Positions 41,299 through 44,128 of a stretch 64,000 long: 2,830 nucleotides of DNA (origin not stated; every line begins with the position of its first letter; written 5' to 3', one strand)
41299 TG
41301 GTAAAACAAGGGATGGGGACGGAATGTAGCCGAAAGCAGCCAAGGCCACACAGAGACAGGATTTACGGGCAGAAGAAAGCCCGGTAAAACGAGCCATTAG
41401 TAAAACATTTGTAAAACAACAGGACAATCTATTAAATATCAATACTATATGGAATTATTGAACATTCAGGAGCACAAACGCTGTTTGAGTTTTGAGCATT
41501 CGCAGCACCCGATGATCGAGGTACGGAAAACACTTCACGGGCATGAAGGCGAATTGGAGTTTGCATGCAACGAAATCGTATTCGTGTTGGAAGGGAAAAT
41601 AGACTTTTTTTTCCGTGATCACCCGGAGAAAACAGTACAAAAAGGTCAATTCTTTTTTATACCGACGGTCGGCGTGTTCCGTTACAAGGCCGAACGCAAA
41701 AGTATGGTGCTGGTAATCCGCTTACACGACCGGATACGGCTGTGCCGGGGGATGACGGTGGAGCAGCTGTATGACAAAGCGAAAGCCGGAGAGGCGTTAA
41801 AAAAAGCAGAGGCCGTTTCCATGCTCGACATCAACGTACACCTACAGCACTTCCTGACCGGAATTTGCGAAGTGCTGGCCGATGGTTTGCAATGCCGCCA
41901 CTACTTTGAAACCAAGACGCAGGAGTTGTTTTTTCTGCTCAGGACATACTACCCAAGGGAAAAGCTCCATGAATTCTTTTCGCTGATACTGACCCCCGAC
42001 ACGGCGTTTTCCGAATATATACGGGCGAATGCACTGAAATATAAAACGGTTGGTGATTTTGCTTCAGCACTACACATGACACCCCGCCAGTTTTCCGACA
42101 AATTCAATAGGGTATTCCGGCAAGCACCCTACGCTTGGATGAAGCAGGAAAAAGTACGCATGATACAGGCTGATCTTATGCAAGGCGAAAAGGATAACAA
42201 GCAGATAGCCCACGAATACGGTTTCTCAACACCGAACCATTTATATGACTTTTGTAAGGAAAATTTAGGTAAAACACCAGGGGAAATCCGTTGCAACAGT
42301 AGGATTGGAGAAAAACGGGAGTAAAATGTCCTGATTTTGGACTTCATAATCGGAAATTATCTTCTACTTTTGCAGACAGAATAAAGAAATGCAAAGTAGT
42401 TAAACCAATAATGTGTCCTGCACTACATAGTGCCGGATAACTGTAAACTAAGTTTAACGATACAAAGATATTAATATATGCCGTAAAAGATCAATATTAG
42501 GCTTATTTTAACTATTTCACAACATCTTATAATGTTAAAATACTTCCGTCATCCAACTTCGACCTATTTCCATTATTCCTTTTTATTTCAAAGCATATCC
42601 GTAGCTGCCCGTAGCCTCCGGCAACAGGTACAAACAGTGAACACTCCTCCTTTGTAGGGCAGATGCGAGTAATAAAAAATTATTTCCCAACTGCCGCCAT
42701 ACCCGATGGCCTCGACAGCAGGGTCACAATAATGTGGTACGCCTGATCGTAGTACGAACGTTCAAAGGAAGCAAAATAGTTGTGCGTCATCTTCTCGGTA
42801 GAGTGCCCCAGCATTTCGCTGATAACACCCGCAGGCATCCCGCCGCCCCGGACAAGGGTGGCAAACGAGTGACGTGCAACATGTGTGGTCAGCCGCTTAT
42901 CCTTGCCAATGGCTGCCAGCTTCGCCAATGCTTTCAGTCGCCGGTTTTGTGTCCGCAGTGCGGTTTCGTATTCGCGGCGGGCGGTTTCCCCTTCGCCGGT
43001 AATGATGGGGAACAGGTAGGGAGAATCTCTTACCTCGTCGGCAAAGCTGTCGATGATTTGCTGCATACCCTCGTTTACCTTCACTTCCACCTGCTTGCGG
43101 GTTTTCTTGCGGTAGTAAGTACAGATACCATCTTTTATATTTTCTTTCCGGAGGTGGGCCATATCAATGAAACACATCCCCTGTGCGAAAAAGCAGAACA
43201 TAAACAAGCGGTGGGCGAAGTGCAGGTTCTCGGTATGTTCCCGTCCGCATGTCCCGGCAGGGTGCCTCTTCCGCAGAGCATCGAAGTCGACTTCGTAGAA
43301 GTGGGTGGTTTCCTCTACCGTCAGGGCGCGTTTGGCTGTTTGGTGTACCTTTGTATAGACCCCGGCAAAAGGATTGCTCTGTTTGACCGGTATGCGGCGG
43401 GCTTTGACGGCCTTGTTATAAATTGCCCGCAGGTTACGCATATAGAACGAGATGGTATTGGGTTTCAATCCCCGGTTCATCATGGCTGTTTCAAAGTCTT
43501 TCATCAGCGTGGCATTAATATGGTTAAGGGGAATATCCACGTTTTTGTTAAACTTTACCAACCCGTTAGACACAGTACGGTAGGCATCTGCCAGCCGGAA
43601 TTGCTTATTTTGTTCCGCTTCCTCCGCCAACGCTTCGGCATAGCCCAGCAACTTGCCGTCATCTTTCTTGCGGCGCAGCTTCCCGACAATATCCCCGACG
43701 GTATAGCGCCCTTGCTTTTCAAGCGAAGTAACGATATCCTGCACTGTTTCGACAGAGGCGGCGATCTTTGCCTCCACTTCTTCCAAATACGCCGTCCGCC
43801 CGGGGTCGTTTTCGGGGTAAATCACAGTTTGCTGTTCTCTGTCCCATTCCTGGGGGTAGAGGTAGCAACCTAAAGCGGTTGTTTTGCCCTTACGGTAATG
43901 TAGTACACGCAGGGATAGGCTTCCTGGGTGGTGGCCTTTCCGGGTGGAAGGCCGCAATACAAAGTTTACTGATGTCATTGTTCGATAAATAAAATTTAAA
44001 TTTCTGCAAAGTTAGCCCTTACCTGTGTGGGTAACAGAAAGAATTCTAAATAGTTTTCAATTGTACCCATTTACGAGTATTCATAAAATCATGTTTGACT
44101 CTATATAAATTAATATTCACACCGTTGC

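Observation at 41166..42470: Regulator-carrying inverton: one DNA flip is predicted to switch on both an AraC regulator and a type V pilus operon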

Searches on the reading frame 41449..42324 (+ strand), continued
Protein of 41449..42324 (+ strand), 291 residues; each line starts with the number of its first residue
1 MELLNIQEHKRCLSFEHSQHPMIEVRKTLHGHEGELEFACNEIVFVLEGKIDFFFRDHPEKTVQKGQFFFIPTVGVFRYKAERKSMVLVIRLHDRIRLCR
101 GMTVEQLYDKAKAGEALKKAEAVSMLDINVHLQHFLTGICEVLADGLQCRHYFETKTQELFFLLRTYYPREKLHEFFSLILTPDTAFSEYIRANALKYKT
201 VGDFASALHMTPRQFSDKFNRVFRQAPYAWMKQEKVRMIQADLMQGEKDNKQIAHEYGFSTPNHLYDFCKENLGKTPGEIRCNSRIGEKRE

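Call 78: fold_search(model_id=the predicted structure, library=pdb)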
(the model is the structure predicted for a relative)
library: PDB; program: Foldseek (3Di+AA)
matches with E <= 10: 1776; with E <= 0.001: 274
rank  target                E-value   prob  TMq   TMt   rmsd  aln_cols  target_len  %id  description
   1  6pb9                  4.5e-10  1.00  0.41  0.43  10.9       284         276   11  Crystal structure of unsaturated fatty acid bound ToxT K231A from Vibrio cholerae strain SCE256 (released 2020-01-01)
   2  9ca5_B                6.7e-10  1.00  0.34  0.39  10.9       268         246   13  Rns pocket mutant - H20A (released 2025-06-25)
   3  8vst_A                1.1e-09  1.00  0.35  0.39  10.6       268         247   14  Rns mutant H20A/R75A (released 2025-07-23)
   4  6p7r                  1.1e-09  1.00  0.37  0.39  10.4       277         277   11  Crystal structure of unsaturated fatty acid bound wild-type ToxT from Vibrio cholerae strain SCE256 (released 2020-01-01)
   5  9ca5_A                1.1e-09  1.00  0.33  0.38  11.0       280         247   14  Rns pocket mutant - H20A (released 2025-06-25)
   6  5sux                  1.2e-09  1.00  0.40  0.42  10.6       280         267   11  Crystal Structure of ToxT from Vibrio Cholerae O395 bound to (E)-4-(8-methylnaphthalen-1-yl)but-3-enoic acid (released 2017-04-12)
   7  8vst_B                1.6e-09  1.00  0.34  0.39  10.9       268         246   13  Rns mutant H20A/R75A (released 2025-07-23)
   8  5suw                  1.8e-09  1.00  0.39  0.42  10.8       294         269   11  Crystal Structure of ToxT from Vibrio Cholerae O395 bound to 3-(8-Methyl-1,2,3,4-tetrahydronaphthalen-1-yl)propanoic aci (released 2017-04-12)
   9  6p7t                  2.3e-09  1.00  0.41  0.44  10.1       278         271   13  Crystal structure of apo ToxT K231A from Vibrio cholerae strain SCE256 (released 2020-01-01)
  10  3gbg                  2.7e-09  1.00  0.37  0.40  11.4       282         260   11  Crystal Structure of ToxT from Vibrio Cholerae O395 (released 2010-02-23)
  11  4mlo                  2.9e-09  1.00  0.39  0.41  10.3       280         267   11  1.65A resolution structure of ToxT from Vibrio cholerae (P21 Form) (released 2016-04-20)
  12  9ca6_B                5.3e-09  1.00  0.32  0.37  11.2       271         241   15  Rns Pocket Mutant - I14F/I17F (released 2025-06-25)
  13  8vrq_B                7.1e-09  1.00  0.34  0.38  10.5       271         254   14  Rns pocket mutant - R75A (released 2025-07-23)
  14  9gfp_B                9.3e-09  1.00  0.34  0.39  11.1       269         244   13  The crystal structure of CsvR from Escherichia coli (released 2025-08-20)
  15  9gfp_A                1.1e-08  1.00  0.38  0.42  10.6       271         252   12  The crystal structure of CsvR from Escherichia coli (released 2025-08-20)
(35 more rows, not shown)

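Call 83: find_homologous_proteins(query=A4, max_evalue=1e-10)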
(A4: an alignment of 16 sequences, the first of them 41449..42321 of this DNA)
Query A4 (16 sequences) (291 aa, profile of the alignment): 126 proteins with E <= 1e-10 among 2062 candidates; the best 120 are listed.
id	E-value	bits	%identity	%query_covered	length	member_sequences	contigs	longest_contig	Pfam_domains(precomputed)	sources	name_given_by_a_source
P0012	7.0e-121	421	41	98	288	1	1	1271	PF12833.14,PF00165.30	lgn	-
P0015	5.3e-116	405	41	97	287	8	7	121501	PF12833.14,PF00165.30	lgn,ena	-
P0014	1.5e-112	394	41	97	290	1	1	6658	PF12833.14,PF00165.30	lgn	-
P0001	2.0e-111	390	100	100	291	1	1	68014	PF12833.14,PF00165.30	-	-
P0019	1.4e-109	384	36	96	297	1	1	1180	PF12833.14,PF00165.30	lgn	-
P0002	8.8e-104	365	63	98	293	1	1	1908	PF12833.14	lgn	-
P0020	2.1e-102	360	39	98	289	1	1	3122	PF12833.14,PF22200.3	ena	-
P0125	3.6e-101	356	38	97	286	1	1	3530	PF12833.14,PF00165.30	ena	-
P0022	4.7e-100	353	37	97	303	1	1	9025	PF12833.14,PF00165.30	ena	-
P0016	3.1e-99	350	40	97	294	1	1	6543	PF12833.14,PF00165.30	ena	-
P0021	2.9e-98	347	37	98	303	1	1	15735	PF12833.14,PF00165.30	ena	-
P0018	5.2e-97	343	40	95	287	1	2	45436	PF12833.14,PF00165.30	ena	-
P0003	1.4e-94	335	63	100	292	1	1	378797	PF12833.14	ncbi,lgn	-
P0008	1.6e-94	335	46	97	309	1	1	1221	PF12833.14,PF00165.30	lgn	-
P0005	2.7e-94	334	47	99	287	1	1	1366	PF12833.14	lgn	-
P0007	1.9e-91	324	51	88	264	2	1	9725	PF12833.14,PF00165.30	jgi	jgi:AraC-like DNA-binding protein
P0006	1.0e-89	319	47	97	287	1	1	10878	PF12833.14,PF00165.30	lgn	-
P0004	2.6e-87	311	48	99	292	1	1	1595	PF12833.14,PF00165.30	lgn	-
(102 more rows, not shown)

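Call 86: find_encoding_contigs(protein=P0005, flank=3000, max_places=3)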
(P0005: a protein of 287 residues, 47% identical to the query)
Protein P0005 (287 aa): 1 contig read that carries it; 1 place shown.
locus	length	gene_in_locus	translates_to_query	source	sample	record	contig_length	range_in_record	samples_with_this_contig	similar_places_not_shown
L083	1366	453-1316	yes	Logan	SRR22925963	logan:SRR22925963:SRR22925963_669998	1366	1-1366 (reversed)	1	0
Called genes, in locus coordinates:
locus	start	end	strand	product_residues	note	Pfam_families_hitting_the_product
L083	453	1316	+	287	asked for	PF12833:HTH_18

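Call 87: find_encoding_contigs(protein=P0008, flank=3000, max_places=3)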
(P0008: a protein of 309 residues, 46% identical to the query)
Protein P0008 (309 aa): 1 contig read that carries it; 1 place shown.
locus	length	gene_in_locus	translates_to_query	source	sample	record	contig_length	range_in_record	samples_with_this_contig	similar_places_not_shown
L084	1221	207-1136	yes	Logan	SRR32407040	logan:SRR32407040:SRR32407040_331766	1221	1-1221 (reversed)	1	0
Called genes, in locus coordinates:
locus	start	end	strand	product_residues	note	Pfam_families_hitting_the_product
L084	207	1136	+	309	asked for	PF00165:HTH_AraC (faint), PF12833:HTH_18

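Call 88: find_encoding_contigs(protein=P0012, flank=3000, max_places=3)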
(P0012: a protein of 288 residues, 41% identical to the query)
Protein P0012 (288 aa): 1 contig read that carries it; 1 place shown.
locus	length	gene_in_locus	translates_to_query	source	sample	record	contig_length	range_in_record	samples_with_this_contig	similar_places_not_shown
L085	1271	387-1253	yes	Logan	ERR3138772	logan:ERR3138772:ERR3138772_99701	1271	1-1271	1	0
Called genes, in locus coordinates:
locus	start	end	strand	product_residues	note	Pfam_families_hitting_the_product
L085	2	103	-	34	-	?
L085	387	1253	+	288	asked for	PF00165:HTH_AraC (faint), PF12833:HTH_18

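Call 89: find_encoding_contigs(protein=P0019, flank=3000, max_places=3)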
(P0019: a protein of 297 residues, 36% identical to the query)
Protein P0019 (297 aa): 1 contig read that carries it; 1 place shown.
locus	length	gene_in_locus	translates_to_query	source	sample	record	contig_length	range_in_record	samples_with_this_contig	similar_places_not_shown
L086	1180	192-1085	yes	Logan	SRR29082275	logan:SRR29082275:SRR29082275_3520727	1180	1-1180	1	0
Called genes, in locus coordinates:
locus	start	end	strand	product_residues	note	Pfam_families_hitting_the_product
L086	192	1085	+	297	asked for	PF00165:HTH_AraC (faint), PF12833:HTH_18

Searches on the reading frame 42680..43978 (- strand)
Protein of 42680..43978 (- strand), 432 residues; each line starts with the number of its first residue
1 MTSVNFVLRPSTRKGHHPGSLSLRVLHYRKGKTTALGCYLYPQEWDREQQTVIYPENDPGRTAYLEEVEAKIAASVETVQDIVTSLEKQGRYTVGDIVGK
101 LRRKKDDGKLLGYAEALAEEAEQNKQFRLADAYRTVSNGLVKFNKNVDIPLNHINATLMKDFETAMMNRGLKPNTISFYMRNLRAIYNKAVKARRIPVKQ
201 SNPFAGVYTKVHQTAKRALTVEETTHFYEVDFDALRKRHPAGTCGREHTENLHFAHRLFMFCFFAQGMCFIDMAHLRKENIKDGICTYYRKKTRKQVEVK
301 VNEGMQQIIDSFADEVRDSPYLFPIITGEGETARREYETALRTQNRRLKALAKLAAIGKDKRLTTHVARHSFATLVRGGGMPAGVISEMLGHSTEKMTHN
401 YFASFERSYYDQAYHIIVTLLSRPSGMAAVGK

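Call 4: search_protein_families(library=pfam, proteins=[window:42680-43978:-])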
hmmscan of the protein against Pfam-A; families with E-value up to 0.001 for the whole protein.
window:42680-43978:- (432 aa): 3 families
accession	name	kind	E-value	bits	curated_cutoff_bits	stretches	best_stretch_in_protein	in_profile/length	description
PF13102.12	Phage_int_SAM_5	-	1.8e-16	60.7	22.3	1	110-198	2-90/98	Phage integrase SAM-like domain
PF00589.27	Phage_integrase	-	2.5e-14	53.9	27.1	1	252-405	20-169/172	Phage integrase family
PF17293.8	Arm-DNA-bind_5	-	1.1e-06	29.5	22.6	1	18-94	13-83/87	Arm DNA-binding domain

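Call 73: search_protein_families(library=ncbifam, proteins=[window:42680-43978:-], max_evalue=0.001)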
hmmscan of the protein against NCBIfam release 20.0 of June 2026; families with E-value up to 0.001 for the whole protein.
window:42680-43978:- (432 aa): 5 families
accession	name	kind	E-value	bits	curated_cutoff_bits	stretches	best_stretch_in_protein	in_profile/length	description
NF040815.2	recomb_XerA_Arch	equivalog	3.2e-13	49.9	220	1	141-402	25-252/263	site-specific tyrosine recombinase/integron integrase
TIGR02225.1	recomb_XerD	equivalog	3.6e-10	39.6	329.6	1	128-401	16-271/290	site-specific tyrosine recombinase XerD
NF001399.0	PRK00283.1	subfamily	3.9e-10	39.5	279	1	128-398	25-277/300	tyrosine recombinase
TIGR02224.1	recomb_XerC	equivalog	4.2e-10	39.5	335.15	1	132-402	20-275/295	tyrosine recombinase XerC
TIGR02249.1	integrase_gron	subfamily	5.1e-05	22.8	265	1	343-401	241-297/315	integron integrase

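Call 95: search_solved_structures(query=window:42680-43978:-, max_evalue=0.001, show_alignments=1)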
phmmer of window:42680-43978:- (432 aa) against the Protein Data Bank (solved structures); distinct sequences matched with E-value up to 0.001: 7.
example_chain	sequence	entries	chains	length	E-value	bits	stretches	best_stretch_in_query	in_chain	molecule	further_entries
4a8e_A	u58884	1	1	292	1.3e-06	31.2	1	256-401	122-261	PROBABLE TYROSINE RECOMBINASE XERC-LIKE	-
6en0_A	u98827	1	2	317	0.00051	22.6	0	360-404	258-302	Int protein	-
6emz_A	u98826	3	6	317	0.00051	22.6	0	360-404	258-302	Int protein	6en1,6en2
5dcf_A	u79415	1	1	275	0.00053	22.5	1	333-401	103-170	Tyrosine recombinase XerD,DNA translocase FtsK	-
1a0p_A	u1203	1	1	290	0.00069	22.1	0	333-401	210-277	SITE-SPECIFIC RECOMBINASE XERD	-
1aih_A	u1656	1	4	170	0.00088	21.8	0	356-414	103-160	HP1 INTEGRASE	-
5hxy_A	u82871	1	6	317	0.00097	21.7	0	342-401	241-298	Tyrosine recombinase XerA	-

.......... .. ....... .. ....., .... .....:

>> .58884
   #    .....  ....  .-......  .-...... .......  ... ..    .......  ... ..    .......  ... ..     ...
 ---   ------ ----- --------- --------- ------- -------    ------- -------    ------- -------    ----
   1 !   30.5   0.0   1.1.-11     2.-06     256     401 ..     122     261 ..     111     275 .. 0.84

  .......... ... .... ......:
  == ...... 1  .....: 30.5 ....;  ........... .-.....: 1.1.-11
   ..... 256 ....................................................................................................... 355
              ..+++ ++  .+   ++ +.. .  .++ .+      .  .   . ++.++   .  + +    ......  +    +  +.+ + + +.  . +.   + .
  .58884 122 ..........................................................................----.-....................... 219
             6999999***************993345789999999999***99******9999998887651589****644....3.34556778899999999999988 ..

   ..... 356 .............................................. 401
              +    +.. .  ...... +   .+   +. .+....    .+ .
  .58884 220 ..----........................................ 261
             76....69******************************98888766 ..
